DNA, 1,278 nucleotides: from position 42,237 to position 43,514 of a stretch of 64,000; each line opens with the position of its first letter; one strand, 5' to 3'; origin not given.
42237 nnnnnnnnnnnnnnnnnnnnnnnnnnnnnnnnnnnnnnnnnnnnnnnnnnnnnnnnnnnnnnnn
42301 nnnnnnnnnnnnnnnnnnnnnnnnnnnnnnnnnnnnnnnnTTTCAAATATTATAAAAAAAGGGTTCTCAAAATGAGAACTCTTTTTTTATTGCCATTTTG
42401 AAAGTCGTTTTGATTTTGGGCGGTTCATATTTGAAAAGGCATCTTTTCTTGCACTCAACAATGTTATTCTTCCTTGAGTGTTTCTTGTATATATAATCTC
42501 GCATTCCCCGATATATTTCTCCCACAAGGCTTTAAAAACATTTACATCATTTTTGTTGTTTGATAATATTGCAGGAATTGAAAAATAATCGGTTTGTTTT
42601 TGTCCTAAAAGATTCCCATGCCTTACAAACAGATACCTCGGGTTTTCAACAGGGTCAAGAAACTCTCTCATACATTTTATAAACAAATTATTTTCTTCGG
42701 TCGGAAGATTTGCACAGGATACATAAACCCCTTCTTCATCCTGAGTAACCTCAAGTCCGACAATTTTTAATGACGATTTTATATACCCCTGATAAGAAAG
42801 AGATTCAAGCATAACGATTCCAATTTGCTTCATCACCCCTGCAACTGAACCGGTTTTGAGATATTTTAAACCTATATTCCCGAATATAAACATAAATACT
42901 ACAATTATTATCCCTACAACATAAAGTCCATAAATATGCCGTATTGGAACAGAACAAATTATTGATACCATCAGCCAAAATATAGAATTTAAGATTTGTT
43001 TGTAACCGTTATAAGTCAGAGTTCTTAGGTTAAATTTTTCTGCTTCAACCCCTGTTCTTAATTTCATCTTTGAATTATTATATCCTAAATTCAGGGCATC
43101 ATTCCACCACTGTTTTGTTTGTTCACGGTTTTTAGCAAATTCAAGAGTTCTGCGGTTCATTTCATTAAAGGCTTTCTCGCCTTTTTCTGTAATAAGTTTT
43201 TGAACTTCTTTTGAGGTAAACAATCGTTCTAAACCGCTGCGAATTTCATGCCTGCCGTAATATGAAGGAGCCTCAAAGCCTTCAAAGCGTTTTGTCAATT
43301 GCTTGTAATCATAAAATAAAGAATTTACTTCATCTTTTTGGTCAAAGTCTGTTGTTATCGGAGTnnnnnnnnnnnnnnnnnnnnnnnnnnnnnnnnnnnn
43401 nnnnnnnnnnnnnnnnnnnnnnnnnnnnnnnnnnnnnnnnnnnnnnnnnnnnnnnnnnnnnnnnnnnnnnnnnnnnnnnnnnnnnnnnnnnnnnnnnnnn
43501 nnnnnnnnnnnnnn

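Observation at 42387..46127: Compact operon: TSCPD protein, orphan OmpR-type response regulator and a membrane-anchored SF2 helicase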

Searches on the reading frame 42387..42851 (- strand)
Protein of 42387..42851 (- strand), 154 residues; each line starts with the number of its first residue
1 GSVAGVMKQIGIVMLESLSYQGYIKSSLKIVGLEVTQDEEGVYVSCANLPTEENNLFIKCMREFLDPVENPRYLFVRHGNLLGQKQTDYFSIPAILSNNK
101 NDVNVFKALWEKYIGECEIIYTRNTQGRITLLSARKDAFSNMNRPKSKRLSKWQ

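Call 42: predict_structure(alignment_id=A4)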
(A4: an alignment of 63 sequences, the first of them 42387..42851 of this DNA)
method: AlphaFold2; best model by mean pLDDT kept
length: 154 residues; sequences in the alignment: 63
mean_pLDDT: 86.9   pTM: 0.80
mean pLDDT of the five models: 86.9, 86.4, 85.7, 85.4, 85.1
residues with pLDDT >= 90: 103; 70-90: 31; 50-70: 8; < 50: 12
segments of 3 or more residues with pLDDT < 50: 143-150, 152-154
pLDDT, mean of each block of 10 residues (from residue 1): 87 97 95 90 90 95 90 91 80 95 97 95 94 76 47 46
secondary structure, 60 per line:
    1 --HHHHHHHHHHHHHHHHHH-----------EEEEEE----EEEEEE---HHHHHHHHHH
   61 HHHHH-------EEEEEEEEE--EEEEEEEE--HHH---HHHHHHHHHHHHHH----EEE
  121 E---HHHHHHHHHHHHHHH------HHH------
elements in order: H3-20 E32-37 E42-47 H51-65 E73-81 E84-91 H100-113 E118-121 H125-139

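Call 44: fold_search(model_id=the predicted structure, library=pdb)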
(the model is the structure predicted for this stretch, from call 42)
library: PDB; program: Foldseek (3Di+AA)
matches with E <= 10: 214; with E <= 0.001: 0
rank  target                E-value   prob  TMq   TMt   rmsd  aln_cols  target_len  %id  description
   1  5vzi_A                7.4e-01  0.09  0.21  0.12  17.4       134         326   10  Post-catalytic complex of human Polymerase Mu (W434H) mutant with incoming dTTP (released 2017-07-05)
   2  8do8_A                1.0e+00  0.05  0.19  0.17  18.1       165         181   11  Crystal structure ATG9 HDIR in complex with the ATG13:ATG101 HORMA dimer (released 2022-11-23)
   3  8csr_F                1.1e+00  0.05  0.15  0.12  16.4       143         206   10  Human mitochondrial small subunit assembly intermediate (State C) (released 2022-12-14)
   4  5u8h_A                1.2e+00  0.04  0.19  0.12  18.6       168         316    9  DNA Polymerase Beta G231D crystallized in PEG 400 (released 2017-04-26)
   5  9gyt_1b               1.3e+00  0.07  0.18  0.24   8.6        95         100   13  High resolution structure of B. oleracea mitoribosome (released 2025-10-15)
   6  8fbp_K                1.3e+00  0.03  0.16  0.08  19.1       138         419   11  Glutamine synthetase from Pseudomonas aeruginosa, filament double-unit in compressed conformation (released 2024-02-14)
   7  8vqg_C                1.5e+00  0.06  0.20  0.21  10.5        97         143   11  X-ray crystal structure of Can f 1 (released 2025-01-22)
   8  6qly                  1.6e+00  0.05  0.20  0.11  12.4       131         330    8  IDOL FERM domain (released 2020-02-19)
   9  4g1q_A                1.7e+00  0.02  0.14  0.06  17.1       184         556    9  Crystal structure of HIV-1 reverse transcriptase (RT) in complex with Rilpivirine (TMC278, Edurant), a non-nucleoside  (released 2013-02-06)
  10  7pxd_B                1.8e+00  0.05  0.17  0.07  15.5       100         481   18  Substrate-engaged mycobacterial Proteasome-associated ATPase in complex with open-gate 20S CP - composite map (state B (released 2022-01-19)
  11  7ztb_A                2.1e+00  0.15  0.27  0.14   7.6        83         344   13  Structure of the Salmonella tRNA pyrophosphokinase CapRel (released 2022-11-23)
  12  9bk5_A                2.1e+00  0.06  0.16  0.28  12.3        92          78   14  Structure of LNG binder complex (released 2024-10-09)
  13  9cf8_G                2.1e+00  0.04  0.18  0.15  11.5       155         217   12  Cryo-EM structure of human kidney V-ATPase state 1 (released 2025-08-06)
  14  2jvu_MODEL_1_A        2.1e+00  0.03  0.14  0.20  13.0        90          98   10  Solution Structure of Dispersin from Enteroaggregative Escherichia coli (released 2008-02-12)
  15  7mwq_A                2.2e+00  0.21  0.24  0.19   4.5        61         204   15  Structure of De Novo designed beta sheet heterodimer LHD29A53/B53 (released 2022-01-19)
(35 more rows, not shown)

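Call 47: fold_search(model_id=the predicted structure, library=viral)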
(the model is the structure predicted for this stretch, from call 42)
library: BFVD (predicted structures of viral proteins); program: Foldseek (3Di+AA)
matches with E <= 10: 679; with E <= 0.001: 0
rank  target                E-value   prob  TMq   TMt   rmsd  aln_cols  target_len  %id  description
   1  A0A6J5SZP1            6.1e-02  0.16  0.19  0.17  24.9       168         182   11  Uncharacterized protein [uncultured Caudovirales phage]
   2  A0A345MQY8            6.9e-02  0.38  0.27  0.23  11.3       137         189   14  (no name in the UniProt tables at hand)
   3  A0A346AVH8            9.3e-02  0.20  0.27  0.17  14.9       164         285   16  (no name in the UniProt tables at hand)
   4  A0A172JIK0            1.3e-01  0.12  0.18  0.19  15.3       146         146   12  Uncharacterized protein [Bacillus phage AR9]
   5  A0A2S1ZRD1            2.1e-01  0.16  0.26  0.18  15.4       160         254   14  Coat protein [Lettuce chordovirus 1]
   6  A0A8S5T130            2.2e-01  0.16  0.17  0.21  16.8       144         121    9  Uncharacterized protein [Myoviridae sp. ctWb16]
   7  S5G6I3                3.0e-01  0.06  0.16  0.10  18.9       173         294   10  RNA-directed RNA polymerase (Fragment) [Circulifer tenellus virus 1]
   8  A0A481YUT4            3.1e-01  0.47  0.21  0.24   5.6        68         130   16  Uncharacterized protein [Marseillevirus LCMAC102]
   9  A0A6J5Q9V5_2          3.1e-01  0.13  0.25  0.04  18.1       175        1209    8  Large polyvalent protein-associated domain-containing protein [uncultured Caudovirales phage]
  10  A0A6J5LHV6            3.1e-01  0.08  0.18  0.16  16.4       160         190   10  Uncharacterized protein [uncultured Caudovirales phage]
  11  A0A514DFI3            3.3e-01  0.10  0.15  0.15  15.0       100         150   10  (no name in the UniProt tables at hand)
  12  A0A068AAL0            3.8e-01  0.06  0.12  0.06  13.4       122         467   16  Orf40 [Alcelaphine gammaherpesvirus 2]
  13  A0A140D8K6            3.8e-01  0.06  0.16  0.10  17.3       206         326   10  Polymerase-associated protein [Drosophila ananassae sigmavirus]
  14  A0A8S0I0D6            4.5e-01  0.13  0.23  0.28  10.8       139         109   12  (no name in the UniProt tables at hand)
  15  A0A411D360            4.5e-01  0.12  0.27  0.25  18.6       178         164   12  Putative RNA-dependent RNA-polymerase (Fragment) [Clamshell Cave virus]
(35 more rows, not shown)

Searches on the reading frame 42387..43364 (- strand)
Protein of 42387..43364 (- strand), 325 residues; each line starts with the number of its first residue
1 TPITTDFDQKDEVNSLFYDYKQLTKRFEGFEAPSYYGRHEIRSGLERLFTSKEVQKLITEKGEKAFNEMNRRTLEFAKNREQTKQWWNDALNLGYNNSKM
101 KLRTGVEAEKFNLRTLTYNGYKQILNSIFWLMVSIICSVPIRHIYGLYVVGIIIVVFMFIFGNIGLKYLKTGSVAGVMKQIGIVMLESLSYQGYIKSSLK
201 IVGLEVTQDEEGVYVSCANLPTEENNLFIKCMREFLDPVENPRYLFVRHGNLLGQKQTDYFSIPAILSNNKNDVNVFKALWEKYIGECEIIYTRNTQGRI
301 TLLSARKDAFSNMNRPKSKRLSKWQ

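Call 17: search_protein_representatives(protein=window:42387-43364:-)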
Query: 325 residues. Proteins with E-value up to 0.001 (for the whole library): 771; up to 1e-10: 459; up to 1e-30: 20. The best 150 are listed.
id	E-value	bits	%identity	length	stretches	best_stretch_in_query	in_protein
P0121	3.9e-93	328.6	49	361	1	16-325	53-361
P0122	7.8e-92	324.3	49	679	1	2-325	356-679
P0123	2.7e-81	289.7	47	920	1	6-325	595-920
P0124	4.5e-77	275.8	48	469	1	17-325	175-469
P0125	6.8e-60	219.4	45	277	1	13-255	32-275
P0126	2.8e-55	204.2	43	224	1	104-324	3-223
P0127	7.7e-55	202.8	40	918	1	8-324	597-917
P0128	1.2e-53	198.9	53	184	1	152-325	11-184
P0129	1.5e-47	178.9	34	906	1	10-324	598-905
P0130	1.0e-46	176.1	36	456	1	13-324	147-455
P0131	2.4e-46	174.9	58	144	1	184-325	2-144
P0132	9.8e-46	172.9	34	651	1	19-325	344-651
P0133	4.0e-44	167.6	36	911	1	10-324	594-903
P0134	4.8e-43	164.0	33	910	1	12-319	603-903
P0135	6.3e-40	153.8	35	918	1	7-324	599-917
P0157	3.2e-25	105.5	31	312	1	22-325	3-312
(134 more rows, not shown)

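Call 67: find_encoding_contigs(protein=P0157, flank=6000, max_places=3)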
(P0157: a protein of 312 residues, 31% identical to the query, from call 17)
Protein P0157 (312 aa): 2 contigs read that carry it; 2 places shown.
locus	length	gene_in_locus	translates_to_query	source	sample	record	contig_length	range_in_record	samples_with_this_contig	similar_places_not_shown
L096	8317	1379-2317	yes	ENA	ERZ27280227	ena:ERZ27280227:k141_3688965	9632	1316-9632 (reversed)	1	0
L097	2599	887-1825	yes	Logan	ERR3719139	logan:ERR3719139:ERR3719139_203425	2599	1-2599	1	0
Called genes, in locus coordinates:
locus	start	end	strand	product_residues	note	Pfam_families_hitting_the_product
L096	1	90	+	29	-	?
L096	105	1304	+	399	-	-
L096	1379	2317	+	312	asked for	-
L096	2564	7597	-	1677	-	PF08238:Sel1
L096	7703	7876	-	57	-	-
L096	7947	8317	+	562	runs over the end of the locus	?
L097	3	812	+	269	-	?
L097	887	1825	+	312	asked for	-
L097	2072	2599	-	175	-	?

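Call 76: search_protein_families(library=phrogs, proteins=[window:42387-43364:-], max_evalue=0.01)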
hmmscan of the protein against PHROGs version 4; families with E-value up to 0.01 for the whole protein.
window:42387-43364:- (325 aa): 0 families
